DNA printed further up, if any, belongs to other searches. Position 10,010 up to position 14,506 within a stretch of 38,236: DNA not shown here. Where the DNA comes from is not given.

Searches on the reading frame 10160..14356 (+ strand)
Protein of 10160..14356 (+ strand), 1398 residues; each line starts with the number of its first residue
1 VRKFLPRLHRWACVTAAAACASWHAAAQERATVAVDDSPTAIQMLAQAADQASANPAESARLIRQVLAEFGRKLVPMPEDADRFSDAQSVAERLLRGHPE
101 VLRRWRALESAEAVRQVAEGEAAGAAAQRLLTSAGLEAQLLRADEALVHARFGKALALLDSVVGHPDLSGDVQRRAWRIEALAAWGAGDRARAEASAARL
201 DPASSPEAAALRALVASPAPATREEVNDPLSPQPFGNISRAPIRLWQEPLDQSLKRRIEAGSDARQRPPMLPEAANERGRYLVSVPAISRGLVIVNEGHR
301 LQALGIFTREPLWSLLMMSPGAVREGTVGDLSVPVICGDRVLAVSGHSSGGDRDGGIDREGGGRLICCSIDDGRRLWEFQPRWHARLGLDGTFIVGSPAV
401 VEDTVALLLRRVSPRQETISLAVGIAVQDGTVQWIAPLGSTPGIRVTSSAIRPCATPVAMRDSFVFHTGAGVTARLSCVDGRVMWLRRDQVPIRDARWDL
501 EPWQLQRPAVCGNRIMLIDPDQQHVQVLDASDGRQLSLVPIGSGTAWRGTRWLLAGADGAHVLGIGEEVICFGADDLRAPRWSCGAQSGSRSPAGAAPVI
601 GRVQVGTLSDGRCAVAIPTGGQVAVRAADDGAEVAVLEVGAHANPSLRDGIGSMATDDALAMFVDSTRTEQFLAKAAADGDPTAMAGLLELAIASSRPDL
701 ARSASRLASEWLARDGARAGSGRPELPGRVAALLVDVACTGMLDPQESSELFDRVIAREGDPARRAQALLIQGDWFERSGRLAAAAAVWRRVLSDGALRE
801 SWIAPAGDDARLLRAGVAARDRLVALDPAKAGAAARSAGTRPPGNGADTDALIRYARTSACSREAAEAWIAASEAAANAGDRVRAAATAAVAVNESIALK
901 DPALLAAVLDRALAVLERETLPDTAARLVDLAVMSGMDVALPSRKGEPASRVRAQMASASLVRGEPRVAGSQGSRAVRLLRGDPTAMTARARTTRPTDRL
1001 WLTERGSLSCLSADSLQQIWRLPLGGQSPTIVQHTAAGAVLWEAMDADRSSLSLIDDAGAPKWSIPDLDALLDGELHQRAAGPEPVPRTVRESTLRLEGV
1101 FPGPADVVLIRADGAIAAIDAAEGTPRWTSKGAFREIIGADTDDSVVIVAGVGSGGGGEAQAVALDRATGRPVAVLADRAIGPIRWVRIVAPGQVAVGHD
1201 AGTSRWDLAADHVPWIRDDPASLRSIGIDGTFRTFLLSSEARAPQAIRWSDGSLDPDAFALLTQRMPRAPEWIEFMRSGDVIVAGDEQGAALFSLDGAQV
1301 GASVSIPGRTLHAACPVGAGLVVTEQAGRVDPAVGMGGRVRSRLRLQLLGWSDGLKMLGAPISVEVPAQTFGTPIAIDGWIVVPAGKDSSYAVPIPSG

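Call 8: search_protein_families(library=pfam, proteins=[window:10160-14356:+], max_evalue=0.01)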
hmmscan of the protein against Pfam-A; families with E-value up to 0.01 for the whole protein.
window:10160-14356:+ (1398 aa): 1 family
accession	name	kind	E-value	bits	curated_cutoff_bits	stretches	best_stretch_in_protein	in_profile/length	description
PF13360.13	PQQ_2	-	2.1e-11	44.4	27.6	1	289-535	32-229/233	Outer membrane protein assembly factor BamB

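Call 9: search_protein_families(library=ncbifam, proteins=[window:10160-14356:+], max_evalue=0.01)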
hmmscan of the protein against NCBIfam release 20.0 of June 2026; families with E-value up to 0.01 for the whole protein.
window:10160-14356:+ (1398 aa): 0 families

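Call 19: find_related_loci(query=window:10160-14353:+, collection=genome_contigs, flank=10000)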
Query window:10160-14353:+ (1398 aa) in genome_contigs; peptide patterns used: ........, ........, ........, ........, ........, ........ (x = any residue, [..] = any of these).
72 stretches matched a pattern; 3 encode a relative of the query (tblastn E <= 1e-3); 3 distinct loci.
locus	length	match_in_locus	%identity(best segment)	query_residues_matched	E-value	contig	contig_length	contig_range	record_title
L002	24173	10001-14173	73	9-1398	0e+0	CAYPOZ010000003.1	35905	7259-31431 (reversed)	MAG TPA_asm: uncultured Isosphaeraceae bacterium isolate binchicken_co113_65 genome assembly, contig: NODE_1282_length_3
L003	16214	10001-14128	71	22-1398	0e+0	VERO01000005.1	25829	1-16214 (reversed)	MAG: Phycisphaerales bacterium isolate ZLKRG44 NODE_1556_length_25829_cov_3.364407, whole genome shotgun sequence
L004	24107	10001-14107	72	28-1398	0e+0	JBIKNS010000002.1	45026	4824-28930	MAG: Phycisphaerales bacterium isolate ME2014-10-05_3300035664_group5_bin91 Rohwer_bin1607_scaffold_166_c1, whole genome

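Call 35: find_homologous_proteins(query=window:10160-14353:+, max_evalue=0.00001)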
Query window:10160-14353:+ (1398 aa): 36 proteins with E <= 0.00001 among 8000 candidates.
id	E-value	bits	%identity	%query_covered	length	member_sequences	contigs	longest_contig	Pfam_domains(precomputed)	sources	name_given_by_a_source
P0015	0.0e+0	2947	100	98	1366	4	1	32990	PF13360.14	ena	-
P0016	0.0e+0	2310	76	98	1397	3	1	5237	PF13360.14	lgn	-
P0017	0.0e+0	2201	73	98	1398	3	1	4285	PF13360.14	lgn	-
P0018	0.0e+0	2191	73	100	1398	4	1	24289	PF13360.14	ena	-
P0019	0.0e+0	2186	73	99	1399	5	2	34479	PF13360.14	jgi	-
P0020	0.0e+0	2161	73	98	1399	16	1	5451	PF13360.14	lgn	-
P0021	0.0e+0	2151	73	98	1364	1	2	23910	PF13360.14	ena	-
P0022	0.0e+0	2137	72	98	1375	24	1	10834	PF13360.14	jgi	jgi:outer membrane protein assembly factor BamB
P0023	0.0e+0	2136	72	98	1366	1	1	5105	PF13360.14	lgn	-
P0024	0.0e+0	2100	70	99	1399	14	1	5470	PF13360.14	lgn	-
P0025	0.0e+0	2099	71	98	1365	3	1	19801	PF13360.14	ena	-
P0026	0.0e+0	2070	70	98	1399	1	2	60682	PF13360.14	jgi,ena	jgi:outer membrane protein assembly factor BamB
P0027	0.0e+0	1878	64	98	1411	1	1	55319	PF13360.14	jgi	jgi:hypothetical protein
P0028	0.0e+0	1858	64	98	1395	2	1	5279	PF13360.14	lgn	-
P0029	0.0e+0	1355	51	98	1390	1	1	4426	PF13360.14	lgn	-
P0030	1.1e-211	724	36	99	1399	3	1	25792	PF13360.14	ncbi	-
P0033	2.8e-199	683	34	99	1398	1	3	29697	PF13360.14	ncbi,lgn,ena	-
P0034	3.1e-197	676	34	97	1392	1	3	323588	PF13360.14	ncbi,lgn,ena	-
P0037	4.7e-183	629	34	100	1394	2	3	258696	PF13360.14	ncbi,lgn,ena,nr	ncbi:MAG: hypothetical protein EXS03_02990 [Phycisphaerales bacterium]|nr:hypothetical protein [Phyc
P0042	1.6e-77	279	29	98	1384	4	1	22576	PF13360.14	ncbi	-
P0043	5.8e-77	278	28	98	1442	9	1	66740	PF13360.14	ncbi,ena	-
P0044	2.0e-61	226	27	98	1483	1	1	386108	PF13360.14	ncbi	-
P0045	3.9e-60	222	27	86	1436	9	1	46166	PF13360.14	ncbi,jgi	-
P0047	1.3e-39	154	28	49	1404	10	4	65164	PF13360.14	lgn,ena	-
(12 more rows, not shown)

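Call 36: find_encoding_contigs(protein=P0027, flank=5000, max_places=1)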
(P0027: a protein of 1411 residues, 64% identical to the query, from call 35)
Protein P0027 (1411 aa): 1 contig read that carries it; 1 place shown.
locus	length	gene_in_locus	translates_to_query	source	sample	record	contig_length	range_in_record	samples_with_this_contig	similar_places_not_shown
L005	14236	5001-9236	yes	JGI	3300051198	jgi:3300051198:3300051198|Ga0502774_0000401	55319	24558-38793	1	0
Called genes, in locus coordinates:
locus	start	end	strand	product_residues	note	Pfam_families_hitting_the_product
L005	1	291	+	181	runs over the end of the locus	PF00293:NUDIX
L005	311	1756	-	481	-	PF02878:PGM_PMM_I, PF02879:PGM_PMM_II, PF02880:PGM_PMM_III, PF00408:PGM_PMM_IV (weak)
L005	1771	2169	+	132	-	PF01242:PTPS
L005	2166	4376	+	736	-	PF13089:PP_kinase_N, PF02503:PP_kinase, PF17941:PP_kinase_C_1, PF13091:PLDc_2 (faint), PF13090:PP_kinase_C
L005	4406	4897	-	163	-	-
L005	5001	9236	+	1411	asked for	PF13360:PQQ_2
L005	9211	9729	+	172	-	-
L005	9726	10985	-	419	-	-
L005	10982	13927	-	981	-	-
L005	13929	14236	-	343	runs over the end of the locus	-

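Call 37: find_encoding_contigs(protein=P0030, flank=5000, max_places=1)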
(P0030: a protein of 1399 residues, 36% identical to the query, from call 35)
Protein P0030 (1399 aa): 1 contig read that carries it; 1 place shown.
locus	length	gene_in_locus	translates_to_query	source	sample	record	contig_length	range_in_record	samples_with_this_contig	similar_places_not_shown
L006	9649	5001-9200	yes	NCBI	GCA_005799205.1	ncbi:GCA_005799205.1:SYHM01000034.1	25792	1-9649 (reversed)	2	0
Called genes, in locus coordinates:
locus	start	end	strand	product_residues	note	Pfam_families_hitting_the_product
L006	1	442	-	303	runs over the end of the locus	PF00701:DHDPS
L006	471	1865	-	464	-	PF02878:PGM_PMM_I, PF02879:PGM_PMM_II, PF02880:PGM_PMM_III, PF00408:PGM_PMM_IV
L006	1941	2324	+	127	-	PF01242:PTPS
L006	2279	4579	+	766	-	PF13089:PP_kinase_N, PF02503:PP_kinase, PF17941:PP_kinase_C_1, PF13091:PLDc_2 (faint), PF13090:PP_kinase_C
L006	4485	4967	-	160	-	-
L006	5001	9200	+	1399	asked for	PF13360:PQQ_2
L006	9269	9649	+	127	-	?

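Call 38: find_encoding_contigs(protein=P0034, flank=5000, max_places=1)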
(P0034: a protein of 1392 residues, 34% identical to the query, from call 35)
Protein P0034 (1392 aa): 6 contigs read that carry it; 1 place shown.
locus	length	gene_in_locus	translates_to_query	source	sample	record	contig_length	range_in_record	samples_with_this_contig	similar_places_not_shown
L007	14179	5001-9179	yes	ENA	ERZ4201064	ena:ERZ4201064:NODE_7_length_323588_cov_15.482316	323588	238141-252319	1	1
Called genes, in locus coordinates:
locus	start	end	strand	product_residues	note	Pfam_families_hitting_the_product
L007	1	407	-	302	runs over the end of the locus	PF00701:DHDPS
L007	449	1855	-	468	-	PF02878:PGM_PMM_I, PF02879:PGM_PMM_II, PF02880:PGM_PMM_III, PF00408:PGM_PMM_IV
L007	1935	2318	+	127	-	PF01242:PTPS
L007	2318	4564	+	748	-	PF13089:PP_kinase_N, PF02503:PP_kinase, PF17941:PP_kinase_C_1, PF13091:PLDc_2 (faint), PF13090:PP_kinase_C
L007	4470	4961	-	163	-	-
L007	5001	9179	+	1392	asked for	PF13360:PQQ_2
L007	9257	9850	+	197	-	-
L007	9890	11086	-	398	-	-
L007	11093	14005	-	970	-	PF03958:Secretin_N, PF00263:Secretin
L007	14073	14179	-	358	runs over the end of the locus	-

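Call 39: find_encoding_contigs(protein=P0043, flank=5000, max_places=1)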
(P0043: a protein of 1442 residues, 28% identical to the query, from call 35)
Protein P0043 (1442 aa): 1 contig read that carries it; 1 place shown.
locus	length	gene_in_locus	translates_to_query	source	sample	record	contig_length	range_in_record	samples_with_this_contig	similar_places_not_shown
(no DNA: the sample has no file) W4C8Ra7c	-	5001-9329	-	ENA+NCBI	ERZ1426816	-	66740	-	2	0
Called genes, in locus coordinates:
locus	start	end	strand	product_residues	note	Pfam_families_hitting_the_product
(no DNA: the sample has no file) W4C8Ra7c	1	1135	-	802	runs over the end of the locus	-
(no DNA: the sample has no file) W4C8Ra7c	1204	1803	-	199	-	-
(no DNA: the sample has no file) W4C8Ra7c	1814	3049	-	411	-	PF28597:T2SSF_N, PF00482:T2SSF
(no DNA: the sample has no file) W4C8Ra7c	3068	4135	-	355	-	PF00437:T2SSE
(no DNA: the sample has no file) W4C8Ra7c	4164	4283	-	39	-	-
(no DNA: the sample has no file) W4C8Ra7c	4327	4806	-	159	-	-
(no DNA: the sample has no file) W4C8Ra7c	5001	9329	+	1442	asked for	PF13360:PQQ_2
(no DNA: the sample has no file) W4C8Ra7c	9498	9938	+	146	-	-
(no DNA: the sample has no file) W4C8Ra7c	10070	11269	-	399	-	-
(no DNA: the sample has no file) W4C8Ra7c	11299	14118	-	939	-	PF03958:Secretin_N, PF00263:Secretin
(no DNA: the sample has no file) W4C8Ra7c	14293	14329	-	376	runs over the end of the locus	-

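Call 44: find_encoding_contigs(protein=P0044, flank=5000, max_places=1)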
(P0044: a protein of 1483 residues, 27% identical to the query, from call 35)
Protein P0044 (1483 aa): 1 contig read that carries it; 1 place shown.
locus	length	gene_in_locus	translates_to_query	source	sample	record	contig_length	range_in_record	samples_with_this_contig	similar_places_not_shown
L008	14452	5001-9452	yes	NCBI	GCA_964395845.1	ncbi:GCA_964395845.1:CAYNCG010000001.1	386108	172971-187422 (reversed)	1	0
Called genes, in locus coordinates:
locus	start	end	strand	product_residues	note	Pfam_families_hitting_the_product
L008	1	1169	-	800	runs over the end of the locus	-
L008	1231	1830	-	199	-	-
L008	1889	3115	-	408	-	PF28597:T2SSF_N, PF00482:T2SSF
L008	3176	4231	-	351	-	PF00437:T2SSE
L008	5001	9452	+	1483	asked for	PF13360:PQQ_2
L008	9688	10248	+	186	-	-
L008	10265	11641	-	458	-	-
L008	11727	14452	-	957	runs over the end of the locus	PF21305:type_II_gspD_N0 (weak), PF03958:Secretin_N, PF00263:Secretin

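Call 45: find_encoding_contigs(protein=P0045, flank=5000, max_places=1)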
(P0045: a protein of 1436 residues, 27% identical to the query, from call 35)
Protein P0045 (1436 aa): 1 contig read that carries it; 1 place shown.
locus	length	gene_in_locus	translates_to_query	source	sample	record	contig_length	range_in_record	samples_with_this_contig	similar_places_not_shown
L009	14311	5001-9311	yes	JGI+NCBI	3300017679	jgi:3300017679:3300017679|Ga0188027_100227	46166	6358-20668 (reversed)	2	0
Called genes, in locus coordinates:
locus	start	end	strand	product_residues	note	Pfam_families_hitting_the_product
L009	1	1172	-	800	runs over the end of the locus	-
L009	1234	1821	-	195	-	-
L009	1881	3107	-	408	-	PF28597:T2SSF_N, PF00482:T2SSF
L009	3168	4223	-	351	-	PF00437:T2SSE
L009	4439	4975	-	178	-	-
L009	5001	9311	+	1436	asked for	PF13360:PQQ_2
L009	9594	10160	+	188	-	-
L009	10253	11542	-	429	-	-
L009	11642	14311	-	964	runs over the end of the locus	PF21305:type_II_gspD_N0 (weak), PF03958:Secretin_N, PF00263:Secretin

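Call 46: find_encoding_contigs(protein=P0037, flank=5000, max_places=1)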
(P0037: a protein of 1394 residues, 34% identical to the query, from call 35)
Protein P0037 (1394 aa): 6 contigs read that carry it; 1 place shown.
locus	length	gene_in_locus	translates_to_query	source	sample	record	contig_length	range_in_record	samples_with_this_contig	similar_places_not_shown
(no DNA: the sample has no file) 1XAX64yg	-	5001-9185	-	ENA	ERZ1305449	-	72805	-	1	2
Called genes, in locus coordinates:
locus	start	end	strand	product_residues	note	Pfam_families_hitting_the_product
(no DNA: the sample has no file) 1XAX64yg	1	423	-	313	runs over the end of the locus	PF00701:DHDPS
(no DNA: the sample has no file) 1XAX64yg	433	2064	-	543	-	PF02878:PGM_PMM_I, PF02879:PGM_PMM_II, PF02880:PGM_PMM_III, PF00408:PGM_PMM_IV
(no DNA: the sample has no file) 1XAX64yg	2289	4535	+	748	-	PF13089:PP_kinase_N, PF02503:PP_kinase, PF17941:PP_kinase_C_1, PF13091:PLDc_2 (faint), PF13090:PP_kinase_C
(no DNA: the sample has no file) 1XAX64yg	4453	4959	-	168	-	-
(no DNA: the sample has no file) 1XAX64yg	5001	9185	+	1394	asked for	PF13360:PQQ_2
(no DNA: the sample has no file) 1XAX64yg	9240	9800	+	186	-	-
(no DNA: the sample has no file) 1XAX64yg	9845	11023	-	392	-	-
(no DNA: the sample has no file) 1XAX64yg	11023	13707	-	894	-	PF03958:Secretin_N, PF00263:Secretin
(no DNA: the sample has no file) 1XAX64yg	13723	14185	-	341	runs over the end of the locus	-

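Call 59: search_protein_families(library=pfam, proteins=[L007:9257-9847:+, L008:9688-10245:+, L009:9594-10157:+, L005:9274-9726:+, L006:9269-9649:+], max_evalue=1)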
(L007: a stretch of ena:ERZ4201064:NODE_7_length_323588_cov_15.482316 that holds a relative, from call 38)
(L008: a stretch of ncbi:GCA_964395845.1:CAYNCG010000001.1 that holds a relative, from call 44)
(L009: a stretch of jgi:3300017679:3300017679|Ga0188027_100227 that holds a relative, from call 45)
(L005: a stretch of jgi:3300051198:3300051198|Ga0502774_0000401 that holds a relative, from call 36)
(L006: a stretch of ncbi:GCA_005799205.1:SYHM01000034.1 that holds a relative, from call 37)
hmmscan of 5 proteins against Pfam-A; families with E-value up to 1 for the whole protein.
L007:9257-9847:+ (197 aa): 0 families

L008:9688-10245:+ (186 aa): 0 families

L009:9594-10157:+ (188 aa): 1 family
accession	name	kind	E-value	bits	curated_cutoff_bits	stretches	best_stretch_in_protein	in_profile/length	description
PF03850.20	Tfb4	-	0.54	10.2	27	1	80-144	46-109/273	Transcription factor Tfb4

L005:9274-9726:+ (151 aa): 0 families

L006:9269-9649:+ (127 aa): 0 families

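Call 65: search_protein_families(library=phrogs, proteins=[L007:9257-9847:+, L008:9688-10245:+], max_evalue=1)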
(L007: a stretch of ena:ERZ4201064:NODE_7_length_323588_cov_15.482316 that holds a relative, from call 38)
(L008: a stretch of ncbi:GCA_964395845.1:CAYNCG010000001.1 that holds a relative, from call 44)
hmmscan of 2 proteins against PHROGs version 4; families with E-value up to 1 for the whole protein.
L007:9257-9847:+ (197 aa): 0 families

L008:9688-10245:+ (186 aa): 0 families

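Call 66: search_protein_families(library=padloc, proteins=[window:10160-14353:+], max_evalue=0.1)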
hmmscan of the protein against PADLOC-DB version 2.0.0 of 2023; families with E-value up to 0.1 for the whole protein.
window:10160-14353:+ (1398 aa): 0 families

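Call 70: find_encoding_contigs(protein=P0042, flank=5000, max_places=1)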
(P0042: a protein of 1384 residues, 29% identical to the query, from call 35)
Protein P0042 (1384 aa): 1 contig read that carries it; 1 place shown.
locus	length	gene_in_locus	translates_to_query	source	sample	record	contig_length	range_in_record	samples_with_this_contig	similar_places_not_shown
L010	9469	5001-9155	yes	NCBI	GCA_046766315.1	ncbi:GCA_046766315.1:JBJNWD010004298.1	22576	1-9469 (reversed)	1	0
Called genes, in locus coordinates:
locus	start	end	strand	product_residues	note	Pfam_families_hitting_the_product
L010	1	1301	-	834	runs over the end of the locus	-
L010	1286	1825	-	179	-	-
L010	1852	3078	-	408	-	PF28597:T2SSF_N (weak), PF00482:T2SSF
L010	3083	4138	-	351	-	PF00437:T2SSE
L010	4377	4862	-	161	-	-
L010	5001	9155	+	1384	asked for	PF13360:PQQ_2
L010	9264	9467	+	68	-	?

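Call 71: find_encoding_contigs(protein=P0047, flank=5000, max_places=1)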
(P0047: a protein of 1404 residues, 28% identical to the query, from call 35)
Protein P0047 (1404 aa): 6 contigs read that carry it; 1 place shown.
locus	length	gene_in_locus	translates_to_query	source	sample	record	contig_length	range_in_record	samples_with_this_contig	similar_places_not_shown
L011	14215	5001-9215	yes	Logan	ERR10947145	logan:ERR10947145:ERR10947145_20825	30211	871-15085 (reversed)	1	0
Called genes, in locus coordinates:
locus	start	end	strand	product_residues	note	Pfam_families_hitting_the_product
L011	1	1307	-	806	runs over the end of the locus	-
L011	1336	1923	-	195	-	-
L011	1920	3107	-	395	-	PF00482:T2SSF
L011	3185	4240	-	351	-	PF00437:T2SSE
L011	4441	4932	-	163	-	-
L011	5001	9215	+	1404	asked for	PF13360:PQQ_2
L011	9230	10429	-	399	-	-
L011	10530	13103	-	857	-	PF21305:type_II_gspD_N0, PF03958:Secretin_N, PF00263:Secretin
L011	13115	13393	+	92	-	-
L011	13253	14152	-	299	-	-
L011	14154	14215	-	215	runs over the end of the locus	-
